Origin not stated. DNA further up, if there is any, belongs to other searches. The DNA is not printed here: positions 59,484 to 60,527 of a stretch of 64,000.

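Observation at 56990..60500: AT-rich 3.4-kb island carrying a stand-alone OLD-family ATPase/Toprim nuclease plus two membrane proteins: candidate horizontally acquired defence module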

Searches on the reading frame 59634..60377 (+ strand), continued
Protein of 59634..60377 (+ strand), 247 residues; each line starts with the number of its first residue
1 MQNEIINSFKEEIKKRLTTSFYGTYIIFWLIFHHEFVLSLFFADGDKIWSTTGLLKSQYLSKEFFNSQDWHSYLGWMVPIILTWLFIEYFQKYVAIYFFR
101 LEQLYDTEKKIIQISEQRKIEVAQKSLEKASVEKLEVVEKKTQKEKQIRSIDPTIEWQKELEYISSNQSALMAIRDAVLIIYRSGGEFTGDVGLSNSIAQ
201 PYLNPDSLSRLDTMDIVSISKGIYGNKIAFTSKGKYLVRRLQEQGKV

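Call 73: find_encoding_contigs(protein=P0148, flank=7000, max_places=3)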
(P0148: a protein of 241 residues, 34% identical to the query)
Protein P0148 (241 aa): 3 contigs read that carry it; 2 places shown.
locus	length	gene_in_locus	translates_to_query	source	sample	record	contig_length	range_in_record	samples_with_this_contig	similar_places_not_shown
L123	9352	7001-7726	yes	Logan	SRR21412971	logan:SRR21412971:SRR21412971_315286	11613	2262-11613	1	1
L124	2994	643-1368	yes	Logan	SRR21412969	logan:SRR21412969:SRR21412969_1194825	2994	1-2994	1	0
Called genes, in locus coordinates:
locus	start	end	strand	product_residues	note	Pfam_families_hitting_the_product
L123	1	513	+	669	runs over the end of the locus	PF12161:HsdM_N, PF02384:N6_Mtase, PF07669:Eco57I (faint)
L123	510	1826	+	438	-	PF01420:Methylase_S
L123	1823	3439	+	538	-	PF02463:SMC_N (weak), PF11398:DUF2813 (faint), PF13175:AAA_15, PF13476:AAA_23 (weak), PF13304:AAA_21, PF20469:OLD-like_TOPRIM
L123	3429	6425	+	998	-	PF04313:HSDR_N, PF00270:DEAD, PF04851:ResIII, PF18766:SWI2_SNF2, PF22679:T1R_D3-like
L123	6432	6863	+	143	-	-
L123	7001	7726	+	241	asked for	-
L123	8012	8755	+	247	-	-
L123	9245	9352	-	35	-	?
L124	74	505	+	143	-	-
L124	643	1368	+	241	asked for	-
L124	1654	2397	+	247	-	-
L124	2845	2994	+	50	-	?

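Call 76: search_protein_families(library=pfam, proteins=[L123:8012-8755:+, L120:4646-5389:+, L123:6432-6863:+, L120:2127-2603:+, L120:6679-7059:+, L123:1823-3439:+], max_evalue=0.01)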
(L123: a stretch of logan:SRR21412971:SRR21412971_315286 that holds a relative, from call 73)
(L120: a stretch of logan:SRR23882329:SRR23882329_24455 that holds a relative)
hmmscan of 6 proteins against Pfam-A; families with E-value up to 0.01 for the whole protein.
L123:8012-8755:+ (247 aa): 0 families

L120:4646-5389:+ (247 aa): 0 families

L123:6432-6863:+ (143 aa): 0 families

L120:2127-2603:+ (158 aa): 0 families

L120:6679-7059:+ (126 aa): 0 families

L123:1823-3439:+ (538 aa): 8 families
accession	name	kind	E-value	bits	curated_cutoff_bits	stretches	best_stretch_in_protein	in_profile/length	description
PF13175.12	AAA_15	-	1.8e-33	117.1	32.1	2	96-342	178-374/374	AAA ATPase domain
PF20469.4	OLD-like_TOPRIM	-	5.7e-14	52.8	23.2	1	396-458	1-67/67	Overcoming lysogenization defect protein-like, TOPRIM domain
PF13304.12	AAA_21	-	1.7e-13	51.8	27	1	29-343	4-304/304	AAA domain, putative AbiEii toxin, Type IV TA system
PF02463.25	SMC_N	-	1.1e-07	31.9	40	1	3-350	2-209/220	RecF/RecN/SMC N terminal domain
PF13476.12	AAA_23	-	4.8e-07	31.1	27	1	5-220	1-197/201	AAA domain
PF11398.14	DUF2813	-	2.3e-06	27.7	21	1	1-67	1-69/372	Protein of unknown function (DUF2813)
PF13555.12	AAA_29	-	5.6e-05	23.3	27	1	5-45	3-43/61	P-loop containing region of AAA domain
PF13514.12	AAA_27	-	0.0023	18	22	1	1-64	1-66/206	AAA domain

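Call 77: search_protein_families(library=padloc, proteins=[L123:8012-8755:+, L120:4646-5389:+, L123:6432-6863:+, L120:2127-2603:+, L120:6679-7059:+, L123:1823-3439:+, L123:7001-7726:+, L120:3848-4642:+], max_evalue=0.01)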
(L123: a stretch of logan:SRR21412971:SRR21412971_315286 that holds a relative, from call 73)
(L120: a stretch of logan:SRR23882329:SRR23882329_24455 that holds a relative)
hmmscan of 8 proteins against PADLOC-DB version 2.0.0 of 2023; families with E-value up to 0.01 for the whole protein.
L123:8012-8755:+ (247 aa): 0 families

L120:4646-5389:+ (247 aa): 0 families

L123:6432-6863:+ (143 aa): 0 families

L120:2127-2603:+ (158 aa): 0 families

L120:6679-7059:+ (126 aa): 1 family
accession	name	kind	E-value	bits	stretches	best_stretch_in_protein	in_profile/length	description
PDLC01935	CARF7--CARF_RelE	-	0.0048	14.2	1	47-109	293-350/369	-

L123:1823-3439:+ (538 aa): 104 families (the best 25 are shown)
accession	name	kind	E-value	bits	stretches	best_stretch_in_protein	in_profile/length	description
PDLC02358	Old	-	1.2e-60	203.9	1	1-532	2-524/578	Old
PDLC02979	AriA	-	5.4e-35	119.9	1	1-342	1-373/373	-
PDLC00067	GajA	-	1.6e-33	114.1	2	142-529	164-530/604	AAA ATPase domain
PDLC00070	GajA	-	4.4e-31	106.2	2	143-471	154-462/596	AAA ATPase domain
PDLC00096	GajA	-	1.8e-30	104.3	1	3-427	3-415/630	AAA ATPase domain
PDLC00085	GajA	-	2.8e-29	100.3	2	1-122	1-116/580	AAA ATPase domain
PDLC00066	GajA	-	3.2e-29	99.9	1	1-470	1-445/567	AAA ATPase domain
PDLC00069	GajA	-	7e-29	98.7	2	145-463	180-506/687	AAA ATPase domain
PDLC00071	GajA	-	8.1e-29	98.9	1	2-474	2-451/588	AAA ATPase domain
PDLC00065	GajA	-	2.2e-28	97.4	2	125-471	175-518/670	AAA ATPase domain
PDLC00091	GajA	-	6.1e-27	92.7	1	2-415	2-408/627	AAA ATPase domain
PDLC00077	GajA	-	1.9e-26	90.8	2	150-522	203-562/616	AAA ATPase domain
PDLC00092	GajA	-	1.2e-24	84.8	2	142-419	173-426/604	AAA ATPase domain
PDLC00080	GajA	-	1.4e-24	84.8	1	3-477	3-471/622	AAA ATPase domain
PDLC00094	GajA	-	1.9e-24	84.1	2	273-507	279-497/569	AAA ATPase domain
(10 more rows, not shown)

L123:7001-7726:+ (241 aa): 0 families

L120:3848-4642:+ (264 aa): 0 families

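Call 79: search_protein_families(library=phrogs, proteins=[window:59634-60377:+], max_evalue=0.01)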
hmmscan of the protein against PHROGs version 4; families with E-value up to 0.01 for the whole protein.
window:59634-60377:+ (247 aa): 1 family
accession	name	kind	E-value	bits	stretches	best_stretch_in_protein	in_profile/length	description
phrog_4780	-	unknown function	0.0049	17.5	0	4-165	7-157/275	-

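Call 80: search_protein_families(library=ncbifam, proteins=[window:59634-60377:+], max_evalue=0.01)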
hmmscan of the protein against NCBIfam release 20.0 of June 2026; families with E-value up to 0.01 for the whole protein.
window:59634-60377:+ (247 aa): 0 families
